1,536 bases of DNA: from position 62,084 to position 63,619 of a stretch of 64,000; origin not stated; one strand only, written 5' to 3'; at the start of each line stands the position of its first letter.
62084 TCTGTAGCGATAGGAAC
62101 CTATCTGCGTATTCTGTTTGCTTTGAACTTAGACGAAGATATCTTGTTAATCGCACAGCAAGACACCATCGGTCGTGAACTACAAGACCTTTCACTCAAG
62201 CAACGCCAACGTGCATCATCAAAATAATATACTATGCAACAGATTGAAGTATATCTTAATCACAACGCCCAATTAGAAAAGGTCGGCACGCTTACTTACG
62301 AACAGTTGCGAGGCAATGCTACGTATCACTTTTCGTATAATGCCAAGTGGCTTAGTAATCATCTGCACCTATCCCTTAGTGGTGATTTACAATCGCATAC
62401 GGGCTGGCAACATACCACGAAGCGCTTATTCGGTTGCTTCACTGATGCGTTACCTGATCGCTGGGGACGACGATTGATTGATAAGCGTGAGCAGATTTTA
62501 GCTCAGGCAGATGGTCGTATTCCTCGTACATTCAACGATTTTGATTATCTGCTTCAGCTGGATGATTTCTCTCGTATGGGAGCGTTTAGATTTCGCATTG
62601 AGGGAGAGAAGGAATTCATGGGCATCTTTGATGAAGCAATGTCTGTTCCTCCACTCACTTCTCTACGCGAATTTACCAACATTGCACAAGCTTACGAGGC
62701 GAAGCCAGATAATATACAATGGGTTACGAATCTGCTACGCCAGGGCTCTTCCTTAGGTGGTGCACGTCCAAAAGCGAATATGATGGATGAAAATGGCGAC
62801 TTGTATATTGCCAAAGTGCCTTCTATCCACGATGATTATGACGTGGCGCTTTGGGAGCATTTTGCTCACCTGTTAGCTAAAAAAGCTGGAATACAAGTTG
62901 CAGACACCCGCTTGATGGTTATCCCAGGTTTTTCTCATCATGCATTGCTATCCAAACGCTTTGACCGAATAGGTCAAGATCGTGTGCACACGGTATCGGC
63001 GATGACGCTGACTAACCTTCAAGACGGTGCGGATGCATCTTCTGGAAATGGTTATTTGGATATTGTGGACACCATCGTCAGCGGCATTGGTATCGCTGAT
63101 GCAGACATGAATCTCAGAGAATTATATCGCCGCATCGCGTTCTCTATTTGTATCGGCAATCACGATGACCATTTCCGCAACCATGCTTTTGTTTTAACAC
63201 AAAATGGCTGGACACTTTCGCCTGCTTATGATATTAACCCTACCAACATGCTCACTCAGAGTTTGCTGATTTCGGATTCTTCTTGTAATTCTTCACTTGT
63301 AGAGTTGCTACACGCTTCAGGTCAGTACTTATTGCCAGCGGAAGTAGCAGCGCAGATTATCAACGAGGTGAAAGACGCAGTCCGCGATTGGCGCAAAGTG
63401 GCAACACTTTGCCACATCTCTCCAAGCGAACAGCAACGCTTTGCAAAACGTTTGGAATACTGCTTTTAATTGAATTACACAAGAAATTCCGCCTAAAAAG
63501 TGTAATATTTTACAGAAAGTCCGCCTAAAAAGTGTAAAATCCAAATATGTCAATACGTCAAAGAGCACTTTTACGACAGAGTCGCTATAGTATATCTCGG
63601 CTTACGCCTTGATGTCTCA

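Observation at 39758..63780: Mosaic (BIME-like) non-coding repeat family fills six consecutive intergenic gaps and is absent from the first 39 kb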

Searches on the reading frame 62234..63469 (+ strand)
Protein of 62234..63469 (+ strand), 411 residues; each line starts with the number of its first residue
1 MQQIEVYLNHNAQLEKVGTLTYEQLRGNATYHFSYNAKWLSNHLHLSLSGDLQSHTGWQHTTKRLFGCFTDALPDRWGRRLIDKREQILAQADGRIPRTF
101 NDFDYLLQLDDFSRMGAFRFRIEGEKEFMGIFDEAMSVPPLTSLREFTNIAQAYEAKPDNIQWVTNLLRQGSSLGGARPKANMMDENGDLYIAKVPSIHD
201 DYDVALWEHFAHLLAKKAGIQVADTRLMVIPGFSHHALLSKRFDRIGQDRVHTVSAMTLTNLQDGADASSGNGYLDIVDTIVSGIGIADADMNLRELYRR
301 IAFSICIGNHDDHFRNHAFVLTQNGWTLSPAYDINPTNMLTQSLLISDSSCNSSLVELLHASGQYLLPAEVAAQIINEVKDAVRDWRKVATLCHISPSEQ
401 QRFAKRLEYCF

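Call 60: find_encoding_contigs(protein=window:62234-63469:+, flank=10000, max_places=5)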
Protein window:62234-63469:+ (411 aa): 24 contigs read that carry it; 5 places shown.
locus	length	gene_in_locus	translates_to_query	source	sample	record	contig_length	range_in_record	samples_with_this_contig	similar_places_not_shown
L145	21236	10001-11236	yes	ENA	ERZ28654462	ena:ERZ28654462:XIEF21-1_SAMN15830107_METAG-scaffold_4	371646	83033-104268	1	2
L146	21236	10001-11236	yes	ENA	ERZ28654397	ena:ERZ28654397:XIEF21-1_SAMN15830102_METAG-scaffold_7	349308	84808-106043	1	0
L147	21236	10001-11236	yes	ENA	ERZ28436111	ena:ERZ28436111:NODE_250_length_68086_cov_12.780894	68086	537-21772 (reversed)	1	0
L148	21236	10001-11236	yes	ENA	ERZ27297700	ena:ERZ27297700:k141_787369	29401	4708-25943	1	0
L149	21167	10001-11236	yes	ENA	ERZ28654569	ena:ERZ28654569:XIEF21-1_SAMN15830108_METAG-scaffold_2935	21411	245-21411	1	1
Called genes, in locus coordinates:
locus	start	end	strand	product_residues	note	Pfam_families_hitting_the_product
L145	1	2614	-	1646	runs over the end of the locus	PF05547:Peptidase_M6, PF02368:Big_2 (weak)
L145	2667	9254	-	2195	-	PF09479:Flg_new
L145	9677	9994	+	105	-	PF13560:HTH_31 (weak)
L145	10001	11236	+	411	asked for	PF13657:Couple_hipA, PF07804:HipA_C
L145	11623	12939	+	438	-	PF13173:AAA_14, PF13401:AAA_22 (faint), PF13635:DUF4143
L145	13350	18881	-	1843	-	PF00041:fn3, PF09479:Flg_new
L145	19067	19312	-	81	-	-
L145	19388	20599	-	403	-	PF00753:Lactamase_B (weak)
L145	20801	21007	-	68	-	-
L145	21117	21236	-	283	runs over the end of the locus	PF02498:Bro-N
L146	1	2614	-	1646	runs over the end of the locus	PF05547:Peptidase_M6, PF02368:Big_2 (weak)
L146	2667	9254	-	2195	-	PF09479:Flg_new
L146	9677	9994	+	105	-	PF13560:HTH_31 (weak)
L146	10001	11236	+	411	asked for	PF13657:Couple_hipA, PF07804:HipA_C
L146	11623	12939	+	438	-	PF13173:AAA_14, PF13401:AAA_22 (faint), PF13635:DUF4143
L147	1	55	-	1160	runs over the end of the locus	PF05547:Peptidase_M6, PF26182:Ig_NUP210_5th (faint), PF26918:Ig_Eae (faint), PF02368:Big_2 (weak), PF22359:Big-like (faint), PF02368:Big_2 (weak)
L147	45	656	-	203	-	-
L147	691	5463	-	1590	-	PF09479:Flg_new (weak)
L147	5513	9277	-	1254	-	PF13287:Fn3_assoc, PF13290:CHB_HEX_C_1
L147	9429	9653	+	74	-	-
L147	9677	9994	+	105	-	PF13560:HTH_31 (weak)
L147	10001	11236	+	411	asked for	PF13657:Couple_hipA, PF07804:HipA_C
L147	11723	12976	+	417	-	PF13173:AAA_14, PF13401:AAA_22 (faint), PF13635:DUF4143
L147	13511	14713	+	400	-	PF13173:AAA_14, PF13635:DUF4143 (weak)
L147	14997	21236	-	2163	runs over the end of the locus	PF09479:Flg_new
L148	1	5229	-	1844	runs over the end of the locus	PF09479:Flg_new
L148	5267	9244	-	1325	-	PF07523:Big_3 (weak), PF13287:Fn3_assoc, PF13290:CHB_HEX_C_1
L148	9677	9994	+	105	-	PF13560:HTH_31 (weak)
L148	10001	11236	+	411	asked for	PF13657:Couple_hipA, PF07804:HipA_C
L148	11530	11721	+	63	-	-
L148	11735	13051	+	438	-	PF13173:AAA_14, PF13635:DUF4143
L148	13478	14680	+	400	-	PF13173:AAA_14, PF13635:DUF4143 (weak)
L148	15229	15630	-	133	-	-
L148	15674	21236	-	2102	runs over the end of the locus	PF02368:Big_2 (weak), PF00041:fn3, PF09479:Flg_new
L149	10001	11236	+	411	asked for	PF13657:Couple_hipA, PF07804:HipA_C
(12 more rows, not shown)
